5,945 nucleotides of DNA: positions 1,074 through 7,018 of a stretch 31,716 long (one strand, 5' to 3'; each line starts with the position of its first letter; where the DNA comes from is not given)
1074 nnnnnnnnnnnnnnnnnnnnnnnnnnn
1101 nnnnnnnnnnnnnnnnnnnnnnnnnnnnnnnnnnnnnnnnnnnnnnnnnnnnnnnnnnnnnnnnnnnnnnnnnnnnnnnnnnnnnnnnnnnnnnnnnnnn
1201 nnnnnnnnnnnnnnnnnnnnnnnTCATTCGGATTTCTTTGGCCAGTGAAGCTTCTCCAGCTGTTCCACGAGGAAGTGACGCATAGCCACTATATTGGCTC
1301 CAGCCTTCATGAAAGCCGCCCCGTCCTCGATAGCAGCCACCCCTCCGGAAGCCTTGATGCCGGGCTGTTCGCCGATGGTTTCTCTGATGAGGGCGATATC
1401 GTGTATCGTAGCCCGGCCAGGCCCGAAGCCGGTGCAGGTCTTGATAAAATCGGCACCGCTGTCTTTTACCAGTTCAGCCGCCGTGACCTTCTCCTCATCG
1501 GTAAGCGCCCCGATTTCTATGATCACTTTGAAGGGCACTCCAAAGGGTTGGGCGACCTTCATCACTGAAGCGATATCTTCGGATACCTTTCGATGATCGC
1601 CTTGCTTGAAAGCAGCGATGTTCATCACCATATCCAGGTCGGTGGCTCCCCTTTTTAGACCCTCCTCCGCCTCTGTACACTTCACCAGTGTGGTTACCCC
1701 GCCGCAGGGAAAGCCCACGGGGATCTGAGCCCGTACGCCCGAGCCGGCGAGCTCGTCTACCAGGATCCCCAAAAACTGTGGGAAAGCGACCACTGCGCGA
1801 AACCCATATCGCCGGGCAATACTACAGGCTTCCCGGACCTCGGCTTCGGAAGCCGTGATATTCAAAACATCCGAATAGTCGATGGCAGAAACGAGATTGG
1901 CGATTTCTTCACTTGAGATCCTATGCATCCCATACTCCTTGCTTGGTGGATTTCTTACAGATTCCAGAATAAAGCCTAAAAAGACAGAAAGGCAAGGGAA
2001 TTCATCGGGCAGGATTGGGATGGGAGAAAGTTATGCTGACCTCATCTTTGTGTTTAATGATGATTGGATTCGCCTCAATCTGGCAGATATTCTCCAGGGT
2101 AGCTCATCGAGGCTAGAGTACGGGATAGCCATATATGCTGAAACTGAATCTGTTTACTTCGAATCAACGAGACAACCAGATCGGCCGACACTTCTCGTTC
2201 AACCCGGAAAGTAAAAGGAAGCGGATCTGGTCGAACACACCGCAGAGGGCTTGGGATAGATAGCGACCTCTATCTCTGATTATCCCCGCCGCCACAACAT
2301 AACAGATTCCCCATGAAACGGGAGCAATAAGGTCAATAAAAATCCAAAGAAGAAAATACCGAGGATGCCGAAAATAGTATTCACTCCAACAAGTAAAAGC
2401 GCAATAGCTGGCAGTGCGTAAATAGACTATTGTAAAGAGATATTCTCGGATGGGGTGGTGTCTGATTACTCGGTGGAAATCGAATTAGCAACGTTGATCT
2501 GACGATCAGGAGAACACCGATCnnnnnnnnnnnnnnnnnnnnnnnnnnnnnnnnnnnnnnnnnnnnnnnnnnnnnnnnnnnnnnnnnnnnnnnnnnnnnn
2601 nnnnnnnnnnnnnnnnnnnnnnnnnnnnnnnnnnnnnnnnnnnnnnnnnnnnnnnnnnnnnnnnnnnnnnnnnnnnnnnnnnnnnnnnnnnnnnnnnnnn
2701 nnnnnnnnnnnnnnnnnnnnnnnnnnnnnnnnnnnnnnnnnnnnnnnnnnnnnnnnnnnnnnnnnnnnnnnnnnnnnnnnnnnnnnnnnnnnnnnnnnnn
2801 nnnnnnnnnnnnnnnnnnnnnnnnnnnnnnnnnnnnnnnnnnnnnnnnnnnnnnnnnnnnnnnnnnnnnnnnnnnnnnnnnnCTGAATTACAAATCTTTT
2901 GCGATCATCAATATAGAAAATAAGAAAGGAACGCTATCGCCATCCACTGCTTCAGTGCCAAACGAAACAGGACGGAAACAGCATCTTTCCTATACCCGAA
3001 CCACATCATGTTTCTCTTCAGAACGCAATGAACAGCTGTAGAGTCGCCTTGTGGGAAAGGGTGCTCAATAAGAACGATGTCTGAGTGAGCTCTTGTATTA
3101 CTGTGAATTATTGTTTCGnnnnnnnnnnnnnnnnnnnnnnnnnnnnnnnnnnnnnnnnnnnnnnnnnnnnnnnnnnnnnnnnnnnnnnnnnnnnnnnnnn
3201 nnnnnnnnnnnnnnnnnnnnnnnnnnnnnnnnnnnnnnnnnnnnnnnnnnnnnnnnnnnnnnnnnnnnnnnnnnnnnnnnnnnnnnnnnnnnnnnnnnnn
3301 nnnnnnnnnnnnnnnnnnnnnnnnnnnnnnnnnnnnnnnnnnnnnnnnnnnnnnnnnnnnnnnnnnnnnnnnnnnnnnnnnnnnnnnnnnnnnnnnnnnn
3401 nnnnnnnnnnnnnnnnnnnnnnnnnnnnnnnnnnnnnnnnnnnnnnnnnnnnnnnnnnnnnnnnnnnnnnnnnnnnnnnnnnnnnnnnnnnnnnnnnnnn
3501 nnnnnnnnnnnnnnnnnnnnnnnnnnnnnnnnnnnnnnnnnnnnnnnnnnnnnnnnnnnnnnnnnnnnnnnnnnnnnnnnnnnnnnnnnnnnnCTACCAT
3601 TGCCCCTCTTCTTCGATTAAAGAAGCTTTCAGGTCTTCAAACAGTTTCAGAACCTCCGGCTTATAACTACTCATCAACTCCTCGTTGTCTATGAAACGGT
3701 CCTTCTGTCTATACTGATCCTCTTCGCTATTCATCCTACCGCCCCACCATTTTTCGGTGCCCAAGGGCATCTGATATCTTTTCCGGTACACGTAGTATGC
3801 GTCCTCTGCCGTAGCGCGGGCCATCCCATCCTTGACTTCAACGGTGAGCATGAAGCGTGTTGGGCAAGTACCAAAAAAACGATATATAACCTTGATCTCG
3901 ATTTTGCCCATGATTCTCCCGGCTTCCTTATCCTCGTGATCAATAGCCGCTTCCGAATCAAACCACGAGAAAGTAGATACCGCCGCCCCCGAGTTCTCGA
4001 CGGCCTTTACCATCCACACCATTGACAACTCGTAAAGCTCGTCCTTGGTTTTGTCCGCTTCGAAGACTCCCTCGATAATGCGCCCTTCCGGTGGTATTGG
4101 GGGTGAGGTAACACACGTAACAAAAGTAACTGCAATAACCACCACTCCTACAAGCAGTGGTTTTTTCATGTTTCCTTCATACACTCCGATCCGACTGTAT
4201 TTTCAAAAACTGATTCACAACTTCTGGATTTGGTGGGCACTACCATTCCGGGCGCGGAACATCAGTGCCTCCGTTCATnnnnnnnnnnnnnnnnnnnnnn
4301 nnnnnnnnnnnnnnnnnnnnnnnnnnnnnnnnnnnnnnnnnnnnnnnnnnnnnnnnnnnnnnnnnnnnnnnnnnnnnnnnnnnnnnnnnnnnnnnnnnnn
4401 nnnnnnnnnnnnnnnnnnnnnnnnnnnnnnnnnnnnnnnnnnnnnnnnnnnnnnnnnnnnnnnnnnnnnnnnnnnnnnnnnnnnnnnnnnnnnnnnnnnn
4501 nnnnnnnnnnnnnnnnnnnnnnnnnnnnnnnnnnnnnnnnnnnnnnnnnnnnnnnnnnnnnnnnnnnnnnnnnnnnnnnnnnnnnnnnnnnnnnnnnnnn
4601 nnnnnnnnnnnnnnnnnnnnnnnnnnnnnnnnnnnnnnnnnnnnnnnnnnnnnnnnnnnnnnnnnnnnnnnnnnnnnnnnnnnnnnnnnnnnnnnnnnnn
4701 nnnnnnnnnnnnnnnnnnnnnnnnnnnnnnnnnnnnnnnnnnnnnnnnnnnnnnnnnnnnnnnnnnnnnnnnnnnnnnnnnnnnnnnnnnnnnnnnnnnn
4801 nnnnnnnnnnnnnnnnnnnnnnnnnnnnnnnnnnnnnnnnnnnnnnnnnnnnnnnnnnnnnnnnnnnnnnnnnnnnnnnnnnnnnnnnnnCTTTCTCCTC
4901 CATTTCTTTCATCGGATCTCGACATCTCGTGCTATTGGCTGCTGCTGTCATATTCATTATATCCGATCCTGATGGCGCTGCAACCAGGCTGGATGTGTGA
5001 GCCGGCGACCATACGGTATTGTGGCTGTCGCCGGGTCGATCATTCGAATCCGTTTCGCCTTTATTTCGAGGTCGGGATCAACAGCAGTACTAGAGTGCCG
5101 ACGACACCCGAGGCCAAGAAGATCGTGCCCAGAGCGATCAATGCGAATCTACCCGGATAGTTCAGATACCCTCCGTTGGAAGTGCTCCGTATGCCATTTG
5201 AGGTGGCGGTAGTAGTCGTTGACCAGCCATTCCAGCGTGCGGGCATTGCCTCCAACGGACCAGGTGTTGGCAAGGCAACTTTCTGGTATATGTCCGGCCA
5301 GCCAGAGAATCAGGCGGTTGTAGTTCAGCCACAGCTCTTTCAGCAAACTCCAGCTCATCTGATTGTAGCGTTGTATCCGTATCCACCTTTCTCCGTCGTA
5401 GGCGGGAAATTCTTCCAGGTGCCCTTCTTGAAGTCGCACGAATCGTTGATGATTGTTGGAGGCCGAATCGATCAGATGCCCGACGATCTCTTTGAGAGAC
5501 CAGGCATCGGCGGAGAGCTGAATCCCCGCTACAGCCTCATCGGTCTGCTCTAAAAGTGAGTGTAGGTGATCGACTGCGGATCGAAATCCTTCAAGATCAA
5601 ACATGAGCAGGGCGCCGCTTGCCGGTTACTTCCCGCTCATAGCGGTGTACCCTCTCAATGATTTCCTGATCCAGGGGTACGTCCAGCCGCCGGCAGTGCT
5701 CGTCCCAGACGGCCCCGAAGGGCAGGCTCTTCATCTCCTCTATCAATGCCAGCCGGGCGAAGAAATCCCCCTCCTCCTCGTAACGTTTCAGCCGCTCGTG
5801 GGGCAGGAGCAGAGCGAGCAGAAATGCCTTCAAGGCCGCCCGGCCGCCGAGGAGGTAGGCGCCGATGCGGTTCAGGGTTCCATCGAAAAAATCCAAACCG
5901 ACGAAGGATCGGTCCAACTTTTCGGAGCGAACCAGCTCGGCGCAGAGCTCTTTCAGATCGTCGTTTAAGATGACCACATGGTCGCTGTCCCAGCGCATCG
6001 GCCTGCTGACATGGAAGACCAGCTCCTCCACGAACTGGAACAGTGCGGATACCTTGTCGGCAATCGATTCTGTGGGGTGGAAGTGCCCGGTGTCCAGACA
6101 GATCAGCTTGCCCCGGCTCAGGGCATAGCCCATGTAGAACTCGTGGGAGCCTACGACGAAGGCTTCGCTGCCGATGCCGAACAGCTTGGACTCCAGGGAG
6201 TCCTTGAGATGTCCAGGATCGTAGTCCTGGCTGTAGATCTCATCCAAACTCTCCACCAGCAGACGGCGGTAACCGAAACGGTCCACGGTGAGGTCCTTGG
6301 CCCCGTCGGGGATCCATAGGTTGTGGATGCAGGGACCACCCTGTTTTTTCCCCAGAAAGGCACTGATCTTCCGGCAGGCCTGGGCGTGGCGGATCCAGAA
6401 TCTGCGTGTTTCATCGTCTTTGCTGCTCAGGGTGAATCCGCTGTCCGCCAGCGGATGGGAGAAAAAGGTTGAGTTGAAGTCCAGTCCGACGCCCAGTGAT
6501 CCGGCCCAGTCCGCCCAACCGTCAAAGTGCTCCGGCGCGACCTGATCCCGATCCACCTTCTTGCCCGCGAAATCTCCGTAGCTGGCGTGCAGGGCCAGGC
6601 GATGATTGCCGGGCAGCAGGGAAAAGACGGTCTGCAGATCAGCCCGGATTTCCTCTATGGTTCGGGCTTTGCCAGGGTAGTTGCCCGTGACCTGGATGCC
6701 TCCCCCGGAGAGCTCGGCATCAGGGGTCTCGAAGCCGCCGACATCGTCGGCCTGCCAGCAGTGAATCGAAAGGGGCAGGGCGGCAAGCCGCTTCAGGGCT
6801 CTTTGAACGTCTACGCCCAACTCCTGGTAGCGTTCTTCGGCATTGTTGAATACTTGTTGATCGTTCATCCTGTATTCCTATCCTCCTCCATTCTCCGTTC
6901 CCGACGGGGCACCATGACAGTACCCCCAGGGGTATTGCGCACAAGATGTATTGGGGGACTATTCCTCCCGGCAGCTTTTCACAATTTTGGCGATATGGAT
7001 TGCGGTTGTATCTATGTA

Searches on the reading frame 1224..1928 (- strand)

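Call 71: search_protein_families(library=pfam, proteins=[window:1224-1928:-], max_evalue=0.001)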
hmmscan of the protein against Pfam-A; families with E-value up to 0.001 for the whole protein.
window:1224-1928:- (234 aa): 1 family
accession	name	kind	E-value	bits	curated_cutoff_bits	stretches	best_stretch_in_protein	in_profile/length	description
PF01791.15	DeoC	-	5.2e-08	33.2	23.8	1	29-201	21-209/229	DeoC/LacD family aldolase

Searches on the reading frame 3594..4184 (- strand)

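Call 71: search_protein_families(library=pfam, proteins=[window:3594-4184:-], max_evalue=0.001)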
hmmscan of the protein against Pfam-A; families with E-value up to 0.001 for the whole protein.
window:3594-4184:- (196 aa): 1 family
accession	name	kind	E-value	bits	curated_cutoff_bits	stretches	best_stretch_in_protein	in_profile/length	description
PF14730.11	DUF4468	-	0.00029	21.6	22.6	1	44-133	9-92/92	Domain of unknown function (DUF4468) with TBP-like fold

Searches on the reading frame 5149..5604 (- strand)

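Call 71: search_protein_families(library=pfam, proteins=[window:5149-5604:-], max_evalue=0.001)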
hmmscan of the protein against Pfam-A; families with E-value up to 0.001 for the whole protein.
window:5149-5604:- (151 aa): 1 family
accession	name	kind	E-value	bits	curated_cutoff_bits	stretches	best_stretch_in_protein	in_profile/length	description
PF12867.12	DinB_2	-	0.00088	20.2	24.8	0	12-139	7-125/128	DinB superfamily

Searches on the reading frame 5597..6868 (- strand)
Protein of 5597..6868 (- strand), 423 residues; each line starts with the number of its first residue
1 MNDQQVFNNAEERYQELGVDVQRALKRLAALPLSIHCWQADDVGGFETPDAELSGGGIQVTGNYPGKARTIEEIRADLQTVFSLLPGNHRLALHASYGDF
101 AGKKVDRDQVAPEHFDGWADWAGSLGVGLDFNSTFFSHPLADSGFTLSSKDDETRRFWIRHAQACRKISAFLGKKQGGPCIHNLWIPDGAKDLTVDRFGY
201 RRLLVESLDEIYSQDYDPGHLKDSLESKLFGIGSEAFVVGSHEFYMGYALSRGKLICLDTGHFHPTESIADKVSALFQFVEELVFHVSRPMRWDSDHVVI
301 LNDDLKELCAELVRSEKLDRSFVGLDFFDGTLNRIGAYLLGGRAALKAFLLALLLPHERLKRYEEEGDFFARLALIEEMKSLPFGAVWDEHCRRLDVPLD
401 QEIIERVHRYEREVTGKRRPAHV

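Call 30: search_protein_families(library=pfam, proteins=[window:5597-6868:-], max_evalue=0.001)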
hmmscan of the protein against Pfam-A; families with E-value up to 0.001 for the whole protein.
window:5597-6868:- (423 aa): 1 family
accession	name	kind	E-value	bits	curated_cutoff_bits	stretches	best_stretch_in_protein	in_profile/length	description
PF06134.17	RhaA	-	7.5e-180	599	22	1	4-418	4-417/417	L-rhamnose isomerase (RhaA)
